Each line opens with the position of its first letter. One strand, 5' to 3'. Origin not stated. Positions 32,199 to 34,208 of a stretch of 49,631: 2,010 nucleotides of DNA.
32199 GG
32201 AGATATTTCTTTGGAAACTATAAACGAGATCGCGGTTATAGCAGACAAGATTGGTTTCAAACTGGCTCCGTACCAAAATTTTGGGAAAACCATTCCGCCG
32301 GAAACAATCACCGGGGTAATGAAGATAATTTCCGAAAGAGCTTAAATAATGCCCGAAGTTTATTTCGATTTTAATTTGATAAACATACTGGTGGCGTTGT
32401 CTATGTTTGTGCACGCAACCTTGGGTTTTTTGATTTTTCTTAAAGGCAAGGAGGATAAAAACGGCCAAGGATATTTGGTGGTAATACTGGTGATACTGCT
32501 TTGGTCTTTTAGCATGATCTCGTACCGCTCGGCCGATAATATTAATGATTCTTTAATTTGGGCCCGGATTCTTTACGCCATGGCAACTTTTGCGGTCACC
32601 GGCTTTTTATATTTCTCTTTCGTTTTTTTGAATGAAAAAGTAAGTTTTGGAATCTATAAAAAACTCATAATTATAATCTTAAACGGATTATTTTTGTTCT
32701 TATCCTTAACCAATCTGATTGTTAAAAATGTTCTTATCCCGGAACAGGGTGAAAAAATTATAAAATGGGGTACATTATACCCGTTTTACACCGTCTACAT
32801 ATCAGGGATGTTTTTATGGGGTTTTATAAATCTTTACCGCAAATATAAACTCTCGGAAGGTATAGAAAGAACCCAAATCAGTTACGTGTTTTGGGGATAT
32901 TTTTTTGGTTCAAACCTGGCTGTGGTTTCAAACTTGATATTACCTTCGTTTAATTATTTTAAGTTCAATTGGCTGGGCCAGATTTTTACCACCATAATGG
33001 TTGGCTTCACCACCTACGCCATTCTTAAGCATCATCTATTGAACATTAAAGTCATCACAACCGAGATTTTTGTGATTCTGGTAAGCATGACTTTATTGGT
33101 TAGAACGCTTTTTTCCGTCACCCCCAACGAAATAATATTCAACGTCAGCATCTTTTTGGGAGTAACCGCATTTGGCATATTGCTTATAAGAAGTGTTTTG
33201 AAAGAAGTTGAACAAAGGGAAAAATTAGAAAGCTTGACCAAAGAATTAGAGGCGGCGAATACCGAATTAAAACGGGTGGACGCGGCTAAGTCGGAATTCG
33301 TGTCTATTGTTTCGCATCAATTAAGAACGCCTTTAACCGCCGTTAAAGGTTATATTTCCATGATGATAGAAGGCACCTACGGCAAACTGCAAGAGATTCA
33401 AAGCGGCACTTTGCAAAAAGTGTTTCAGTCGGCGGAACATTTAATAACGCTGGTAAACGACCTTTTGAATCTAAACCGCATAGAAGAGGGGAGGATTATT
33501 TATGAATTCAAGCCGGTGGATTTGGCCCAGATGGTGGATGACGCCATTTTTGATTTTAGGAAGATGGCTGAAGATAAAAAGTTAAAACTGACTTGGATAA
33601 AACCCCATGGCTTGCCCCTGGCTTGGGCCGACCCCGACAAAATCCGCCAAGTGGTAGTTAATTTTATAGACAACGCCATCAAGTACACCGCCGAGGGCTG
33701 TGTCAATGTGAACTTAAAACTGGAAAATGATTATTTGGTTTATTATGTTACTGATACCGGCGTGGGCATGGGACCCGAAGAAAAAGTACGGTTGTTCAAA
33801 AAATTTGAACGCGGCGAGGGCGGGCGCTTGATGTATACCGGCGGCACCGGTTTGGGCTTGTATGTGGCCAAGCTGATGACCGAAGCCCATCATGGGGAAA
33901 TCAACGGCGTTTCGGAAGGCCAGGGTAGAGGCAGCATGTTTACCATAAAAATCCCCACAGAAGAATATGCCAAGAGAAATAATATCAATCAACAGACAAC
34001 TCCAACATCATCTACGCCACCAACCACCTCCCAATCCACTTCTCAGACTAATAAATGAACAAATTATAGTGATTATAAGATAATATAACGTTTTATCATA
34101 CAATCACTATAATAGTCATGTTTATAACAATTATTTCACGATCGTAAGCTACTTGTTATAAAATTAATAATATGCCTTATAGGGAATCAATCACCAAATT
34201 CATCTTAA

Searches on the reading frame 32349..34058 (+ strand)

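Call 65: search_protein_families(library=pfam, proteins=[window:32349-34058:+], max_evalue=0.00001)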
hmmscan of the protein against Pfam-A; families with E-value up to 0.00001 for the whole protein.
window:32349-34058:+ (569 aa): 3 families
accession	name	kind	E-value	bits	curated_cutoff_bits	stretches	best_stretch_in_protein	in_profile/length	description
PF02518.31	HATPase_c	-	9.4e-23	81.2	26.4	1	428-538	2-110/111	Histidine kinase-, DNA gyrase B-, and HSP90-like ATPase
PF00512.31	HisKA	-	8.8e-18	64.6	26.9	1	313-381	1-66/66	His Kinase A (phospho-acceptor) domain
PF16927.11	HisKA_7TM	-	6.1e-12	46.3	28.6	1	15-233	2-222/224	N-terminal 7TM region of histidine kinase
